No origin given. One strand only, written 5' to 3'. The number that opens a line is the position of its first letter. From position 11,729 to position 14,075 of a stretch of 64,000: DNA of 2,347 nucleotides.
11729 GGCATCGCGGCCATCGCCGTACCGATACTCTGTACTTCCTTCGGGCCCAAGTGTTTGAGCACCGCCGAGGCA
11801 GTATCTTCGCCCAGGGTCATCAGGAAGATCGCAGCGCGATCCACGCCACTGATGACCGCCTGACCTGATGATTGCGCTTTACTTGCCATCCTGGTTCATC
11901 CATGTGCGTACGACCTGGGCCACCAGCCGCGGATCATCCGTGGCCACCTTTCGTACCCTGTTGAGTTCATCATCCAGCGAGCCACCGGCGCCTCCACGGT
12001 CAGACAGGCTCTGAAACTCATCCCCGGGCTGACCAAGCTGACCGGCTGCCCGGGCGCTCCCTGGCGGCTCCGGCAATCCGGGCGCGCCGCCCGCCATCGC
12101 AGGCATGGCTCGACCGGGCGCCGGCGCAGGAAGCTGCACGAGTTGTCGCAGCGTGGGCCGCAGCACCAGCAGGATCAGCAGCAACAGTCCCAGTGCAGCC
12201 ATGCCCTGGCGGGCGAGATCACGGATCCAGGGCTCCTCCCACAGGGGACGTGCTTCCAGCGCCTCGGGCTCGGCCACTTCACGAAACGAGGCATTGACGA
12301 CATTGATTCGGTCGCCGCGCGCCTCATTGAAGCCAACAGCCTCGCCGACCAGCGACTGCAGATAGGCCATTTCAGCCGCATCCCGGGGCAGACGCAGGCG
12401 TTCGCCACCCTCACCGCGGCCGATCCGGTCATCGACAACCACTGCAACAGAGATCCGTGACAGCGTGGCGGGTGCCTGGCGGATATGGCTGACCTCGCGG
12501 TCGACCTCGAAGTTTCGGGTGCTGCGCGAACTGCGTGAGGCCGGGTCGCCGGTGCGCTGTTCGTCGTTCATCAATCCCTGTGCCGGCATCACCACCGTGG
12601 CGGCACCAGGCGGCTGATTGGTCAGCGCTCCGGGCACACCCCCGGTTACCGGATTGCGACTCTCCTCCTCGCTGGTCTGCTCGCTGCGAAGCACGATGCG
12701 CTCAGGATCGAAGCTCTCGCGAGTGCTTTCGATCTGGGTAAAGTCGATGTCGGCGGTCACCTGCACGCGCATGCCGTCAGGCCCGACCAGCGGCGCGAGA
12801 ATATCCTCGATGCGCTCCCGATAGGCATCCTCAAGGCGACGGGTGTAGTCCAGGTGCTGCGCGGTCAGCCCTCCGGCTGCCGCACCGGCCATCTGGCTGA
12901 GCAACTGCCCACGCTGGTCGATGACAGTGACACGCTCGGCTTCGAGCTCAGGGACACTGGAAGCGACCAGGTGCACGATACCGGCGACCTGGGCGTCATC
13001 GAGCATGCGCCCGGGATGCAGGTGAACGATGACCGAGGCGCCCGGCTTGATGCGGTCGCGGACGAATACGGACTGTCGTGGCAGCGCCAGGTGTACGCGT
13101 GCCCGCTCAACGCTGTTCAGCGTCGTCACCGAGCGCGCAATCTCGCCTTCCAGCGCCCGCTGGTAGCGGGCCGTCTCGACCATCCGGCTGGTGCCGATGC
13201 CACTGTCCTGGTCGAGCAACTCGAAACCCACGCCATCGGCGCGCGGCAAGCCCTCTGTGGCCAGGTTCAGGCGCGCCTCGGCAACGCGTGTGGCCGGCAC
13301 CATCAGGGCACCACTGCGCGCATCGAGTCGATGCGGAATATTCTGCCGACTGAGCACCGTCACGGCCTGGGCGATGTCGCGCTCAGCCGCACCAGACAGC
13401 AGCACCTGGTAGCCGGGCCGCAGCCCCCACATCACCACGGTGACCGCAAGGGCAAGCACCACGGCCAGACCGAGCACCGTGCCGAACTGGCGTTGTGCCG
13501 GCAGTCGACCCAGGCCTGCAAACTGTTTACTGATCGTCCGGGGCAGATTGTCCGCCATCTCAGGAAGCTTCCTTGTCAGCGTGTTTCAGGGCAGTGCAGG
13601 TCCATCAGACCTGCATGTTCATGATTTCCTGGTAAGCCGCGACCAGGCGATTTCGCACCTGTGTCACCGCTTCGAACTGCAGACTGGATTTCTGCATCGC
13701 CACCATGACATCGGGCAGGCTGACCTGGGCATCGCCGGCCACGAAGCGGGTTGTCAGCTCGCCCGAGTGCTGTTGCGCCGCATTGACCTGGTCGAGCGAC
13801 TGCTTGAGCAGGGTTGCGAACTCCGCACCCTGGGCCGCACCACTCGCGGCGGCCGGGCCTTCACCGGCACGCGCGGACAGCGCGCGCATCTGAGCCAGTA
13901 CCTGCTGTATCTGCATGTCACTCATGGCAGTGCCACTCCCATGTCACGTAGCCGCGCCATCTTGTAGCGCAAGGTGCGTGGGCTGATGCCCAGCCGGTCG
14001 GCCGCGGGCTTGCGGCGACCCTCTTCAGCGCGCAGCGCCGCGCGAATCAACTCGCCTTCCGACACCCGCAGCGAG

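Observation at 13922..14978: Receiver-less sigma54 activator (FleT-like) translationally fused into the fliE operon; no FleS/FleR-type two-component pair in the cluster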

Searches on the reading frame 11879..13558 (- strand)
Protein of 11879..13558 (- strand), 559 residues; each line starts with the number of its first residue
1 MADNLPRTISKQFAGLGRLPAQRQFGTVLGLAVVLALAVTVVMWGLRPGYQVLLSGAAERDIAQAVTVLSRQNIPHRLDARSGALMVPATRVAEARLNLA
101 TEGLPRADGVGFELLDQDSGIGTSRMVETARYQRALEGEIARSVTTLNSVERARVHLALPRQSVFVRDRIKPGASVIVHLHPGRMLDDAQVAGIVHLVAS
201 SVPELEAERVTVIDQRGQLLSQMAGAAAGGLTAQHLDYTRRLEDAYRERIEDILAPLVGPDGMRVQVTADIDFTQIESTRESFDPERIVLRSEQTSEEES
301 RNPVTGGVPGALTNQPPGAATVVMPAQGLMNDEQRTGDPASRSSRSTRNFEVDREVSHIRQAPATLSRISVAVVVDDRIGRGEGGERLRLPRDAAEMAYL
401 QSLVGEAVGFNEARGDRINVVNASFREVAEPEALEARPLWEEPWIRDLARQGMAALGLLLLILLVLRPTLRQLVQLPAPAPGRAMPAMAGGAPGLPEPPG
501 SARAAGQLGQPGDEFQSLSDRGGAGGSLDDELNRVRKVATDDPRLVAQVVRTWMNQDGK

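Call 6: search_protein_families(library=pfam, proteins=[window:11879-13558:-])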
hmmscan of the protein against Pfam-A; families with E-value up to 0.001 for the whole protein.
window:11879-13558:- (559 aa): 2 families
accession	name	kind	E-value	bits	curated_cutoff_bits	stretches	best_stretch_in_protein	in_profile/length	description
PF01514.23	YscJ_FliF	-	2.8e-61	206.9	24.4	1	47-222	3-179/179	Secretory protein of YscJ/FliF family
PF08345.17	YscJ_FliF_C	-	2.9e-45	154.8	23.8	1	254-425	1-147/147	Flagellar M-ring protein C-terminal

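Call 7: search_protein_families(library=ncbifam, proteins=[window:11879-13558:-])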
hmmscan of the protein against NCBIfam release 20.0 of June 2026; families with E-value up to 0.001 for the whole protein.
window:11879-13558:- (559 aa): 3 families
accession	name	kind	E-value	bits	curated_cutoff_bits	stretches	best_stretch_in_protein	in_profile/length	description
TIGR00206.1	fliF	equivalog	8e-90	302.3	129.75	1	29-557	29-554/555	flagellar basal-body MS-ring/collar protein FliF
TIGR02544.1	III_secr_YscJ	equivalog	3.2e-18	66.1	161.95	1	50-216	19-187/193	type III secretion system inner membrane ring lipoprotein SctJ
NF004606.0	PRK05934.1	equivalog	8.1e-06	25.2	297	1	139-222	75-155/341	type III secretion system protein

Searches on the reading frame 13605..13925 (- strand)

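Call 6: search_protein_families(library=pfam, proteins=[window:13605-13925:-])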
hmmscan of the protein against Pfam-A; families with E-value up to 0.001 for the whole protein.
window:13605-13925:- (106 aa): 1 family
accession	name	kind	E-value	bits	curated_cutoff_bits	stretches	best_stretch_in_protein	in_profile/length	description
PF02049.23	FliE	-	7.9e-30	103.3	22.4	1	20-106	4-89/89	Flagellar hook-basal body complex protein FliE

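Call 7: search_protein_families(library=ncbifam, proteins=[window:13605-13925:-])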
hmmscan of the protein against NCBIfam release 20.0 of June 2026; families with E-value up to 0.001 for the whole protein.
window:13605-13925:- (106 aa): 3 families
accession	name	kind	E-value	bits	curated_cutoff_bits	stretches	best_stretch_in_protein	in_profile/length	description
TIGR00205.2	fliE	equivalog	4.9e-27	93.9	30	1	36-106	1-71/71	flagellar hook-basal body complex protein FliE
NF009371.0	PRK12729.1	equivalog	1e-07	32.5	145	1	33-103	55-125/127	flagellar hook-basal body protein FliE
NF009264.0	PRK12621.1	equivalog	0.00029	21.2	163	1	50-101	79-130/136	flagellar basal body rod protein FlgB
